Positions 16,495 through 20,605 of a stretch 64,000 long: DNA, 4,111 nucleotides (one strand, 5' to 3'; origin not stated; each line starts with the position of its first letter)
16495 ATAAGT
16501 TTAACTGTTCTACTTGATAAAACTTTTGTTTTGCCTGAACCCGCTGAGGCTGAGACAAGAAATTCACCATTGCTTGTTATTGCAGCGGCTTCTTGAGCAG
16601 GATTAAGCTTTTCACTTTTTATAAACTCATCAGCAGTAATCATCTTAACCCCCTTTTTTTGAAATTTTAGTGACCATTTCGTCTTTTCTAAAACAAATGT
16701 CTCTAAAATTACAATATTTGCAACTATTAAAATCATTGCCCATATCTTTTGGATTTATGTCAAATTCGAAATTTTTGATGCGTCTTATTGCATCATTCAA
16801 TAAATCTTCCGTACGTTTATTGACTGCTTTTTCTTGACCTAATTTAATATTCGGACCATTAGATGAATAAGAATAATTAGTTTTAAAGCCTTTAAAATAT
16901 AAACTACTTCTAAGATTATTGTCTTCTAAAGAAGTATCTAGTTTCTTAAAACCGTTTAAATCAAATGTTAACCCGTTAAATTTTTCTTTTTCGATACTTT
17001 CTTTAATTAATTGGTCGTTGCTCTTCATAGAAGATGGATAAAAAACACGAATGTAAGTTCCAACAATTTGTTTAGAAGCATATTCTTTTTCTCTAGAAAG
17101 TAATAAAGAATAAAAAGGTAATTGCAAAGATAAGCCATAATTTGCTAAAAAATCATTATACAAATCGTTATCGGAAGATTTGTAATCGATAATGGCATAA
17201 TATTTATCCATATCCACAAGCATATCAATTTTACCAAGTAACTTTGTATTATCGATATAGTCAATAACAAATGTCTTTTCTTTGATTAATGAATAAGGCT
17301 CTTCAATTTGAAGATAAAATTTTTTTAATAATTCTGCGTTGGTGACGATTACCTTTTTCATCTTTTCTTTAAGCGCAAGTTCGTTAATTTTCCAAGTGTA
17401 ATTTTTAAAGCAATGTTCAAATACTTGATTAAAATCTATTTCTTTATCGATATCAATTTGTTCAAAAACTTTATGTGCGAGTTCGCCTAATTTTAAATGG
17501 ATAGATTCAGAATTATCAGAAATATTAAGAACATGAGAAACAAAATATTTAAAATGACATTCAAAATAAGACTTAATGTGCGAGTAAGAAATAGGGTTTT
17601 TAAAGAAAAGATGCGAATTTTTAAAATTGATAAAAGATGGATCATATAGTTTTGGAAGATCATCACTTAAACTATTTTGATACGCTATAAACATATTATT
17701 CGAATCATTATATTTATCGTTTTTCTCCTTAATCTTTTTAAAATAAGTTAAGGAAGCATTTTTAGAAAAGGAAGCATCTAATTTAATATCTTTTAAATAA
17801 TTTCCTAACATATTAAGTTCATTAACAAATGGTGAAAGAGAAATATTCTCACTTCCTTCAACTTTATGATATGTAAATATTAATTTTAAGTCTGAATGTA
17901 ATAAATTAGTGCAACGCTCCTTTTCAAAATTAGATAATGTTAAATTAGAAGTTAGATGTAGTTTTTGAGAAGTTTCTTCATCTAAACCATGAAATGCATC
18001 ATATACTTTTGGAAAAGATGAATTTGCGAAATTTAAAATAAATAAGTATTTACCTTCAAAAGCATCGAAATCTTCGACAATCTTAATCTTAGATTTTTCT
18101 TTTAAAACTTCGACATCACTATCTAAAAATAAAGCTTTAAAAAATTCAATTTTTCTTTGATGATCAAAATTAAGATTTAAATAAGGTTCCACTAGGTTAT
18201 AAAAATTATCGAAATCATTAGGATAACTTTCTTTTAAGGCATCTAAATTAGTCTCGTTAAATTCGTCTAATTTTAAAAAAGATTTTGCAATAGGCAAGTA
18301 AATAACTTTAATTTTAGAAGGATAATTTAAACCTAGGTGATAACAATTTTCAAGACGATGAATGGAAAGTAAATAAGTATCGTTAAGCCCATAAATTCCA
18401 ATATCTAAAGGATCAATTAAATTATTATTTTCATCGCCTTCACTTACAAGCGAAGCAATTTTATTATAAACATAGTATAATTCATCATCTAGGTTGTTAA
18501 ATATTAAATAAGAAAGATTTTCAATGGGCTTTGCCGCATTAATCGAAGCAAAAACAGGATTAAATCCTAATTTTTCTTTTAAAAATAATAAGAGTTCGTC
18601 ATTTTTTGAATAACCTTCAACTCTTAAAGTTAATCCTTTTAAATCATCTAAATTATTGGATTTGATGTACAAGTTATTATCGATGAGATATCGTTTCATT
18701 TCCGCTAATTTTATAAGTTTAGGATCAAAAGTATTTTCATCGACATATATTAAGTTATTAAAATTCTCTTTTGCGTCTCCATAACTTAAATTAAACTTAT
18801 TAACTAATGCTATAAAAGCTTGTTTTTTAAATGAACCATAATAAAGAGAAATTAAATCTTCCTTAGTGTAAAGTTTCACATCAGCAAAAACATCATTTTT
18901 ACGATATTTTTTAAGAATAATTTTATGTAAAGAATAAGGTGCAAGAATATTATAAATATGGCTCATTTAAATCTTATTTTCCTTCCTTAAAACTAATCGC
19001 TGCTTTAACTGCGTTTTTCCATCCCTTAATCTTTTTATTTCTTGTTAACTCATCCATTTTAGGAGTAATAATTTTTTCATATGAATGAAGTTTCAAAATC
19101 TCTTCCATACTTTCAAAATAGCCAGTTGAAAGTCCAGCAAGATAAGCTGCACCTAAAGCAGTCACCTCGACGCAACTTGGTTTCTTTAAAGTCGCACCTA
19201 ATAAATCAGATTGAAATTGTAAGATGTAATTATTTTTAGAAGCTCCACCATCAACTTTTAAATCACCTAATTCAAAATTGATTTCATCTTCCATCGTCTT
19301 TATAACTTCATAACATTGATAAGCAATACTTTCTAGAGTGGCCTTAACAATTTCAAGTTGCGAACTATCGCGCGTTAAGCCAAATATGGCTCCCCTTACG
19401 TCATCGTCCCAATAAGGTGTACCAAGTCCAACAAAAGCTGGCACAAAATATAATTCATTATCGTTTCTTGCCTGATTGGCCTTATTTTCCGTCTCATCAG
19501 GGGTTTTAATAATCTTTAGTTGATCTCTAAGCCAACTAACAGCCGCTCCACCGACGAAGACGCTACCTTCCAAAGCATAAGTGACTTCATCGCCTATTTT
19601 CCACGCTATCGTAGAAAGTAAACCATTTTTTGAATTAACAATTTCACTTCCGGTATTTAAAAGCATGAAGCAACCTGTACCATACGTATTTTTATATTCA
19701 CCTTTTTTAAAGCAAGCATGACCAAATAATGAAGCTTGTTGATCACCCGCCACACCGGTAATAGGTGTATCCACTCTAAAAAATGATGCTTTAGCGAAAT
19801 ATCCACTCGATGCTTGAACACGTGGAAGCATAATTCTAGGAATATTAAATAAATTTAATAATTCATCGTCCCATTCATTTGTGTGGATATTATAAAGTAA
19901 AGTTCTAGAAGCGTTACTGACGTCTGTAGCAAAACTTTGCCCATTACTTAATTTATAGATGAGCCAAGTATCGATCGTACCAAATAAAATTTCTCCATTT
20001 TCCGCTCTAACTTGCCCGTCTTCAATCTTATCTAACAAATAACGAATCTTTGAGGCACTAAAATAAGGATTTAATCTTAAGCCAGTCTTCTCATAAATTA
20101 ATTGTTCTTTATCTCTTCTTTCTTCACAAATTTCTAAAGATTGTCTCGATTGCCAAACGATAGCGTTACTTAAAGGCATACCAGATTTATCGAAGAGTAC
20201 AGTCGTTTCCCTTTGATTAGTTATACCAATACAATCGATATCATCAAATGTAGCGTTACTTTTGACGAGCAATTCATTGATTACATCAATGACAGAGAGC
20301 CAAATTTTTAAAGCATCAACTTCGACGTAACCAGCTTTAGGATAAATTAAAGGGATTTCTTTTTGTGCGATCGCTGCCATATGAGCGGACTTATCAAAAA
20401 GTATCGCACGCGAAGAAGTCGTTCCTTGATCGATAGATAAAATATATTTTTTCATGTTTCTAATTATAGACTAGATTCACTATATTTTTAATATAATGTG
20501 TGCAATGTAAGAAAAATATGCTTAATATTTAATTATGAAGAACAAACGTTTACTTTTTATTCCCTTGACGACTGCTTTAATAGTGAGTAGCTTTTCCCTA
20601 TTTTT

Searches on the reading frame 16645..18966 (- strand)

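Call 28: search_protein_families(library=pfam, proteins=[window:16645-18966:-], max_evalue=0.00001)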
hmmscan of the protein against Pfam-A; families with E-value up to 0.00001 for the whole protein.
window:16645-18966:- (773 aa): 1 family
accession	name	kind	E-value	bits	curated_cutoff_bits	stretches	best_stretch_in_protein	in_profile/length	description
PF12705.13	PDDEXK_1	-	1.9e-24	87.4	22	1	459-758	2-246/247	PD-(D/E)XK nuclease superfamily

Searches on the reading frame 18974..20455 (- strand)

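Call 28: search_protein_families(library=pfam, proteins=[window:18974-20455:-], max_evalue=0.00001)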
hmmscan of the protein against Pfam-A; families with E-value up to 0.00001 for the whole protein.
window:18974-20455:- (493 aa): 2 families
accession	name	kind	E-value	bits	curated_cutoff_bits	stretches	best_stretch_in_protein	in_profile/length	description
PF00370.27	FGGY_N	-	1.4e-63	215.2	28.8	1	4-245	1-245/245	FGGY family of carbohydrate kinases, N-terminal domain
PF02782.22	FGGY_C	-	2.2e-37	129.2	27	1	256-442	3-196/198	FGGY family of carbohydrate kinases, C-terminal domain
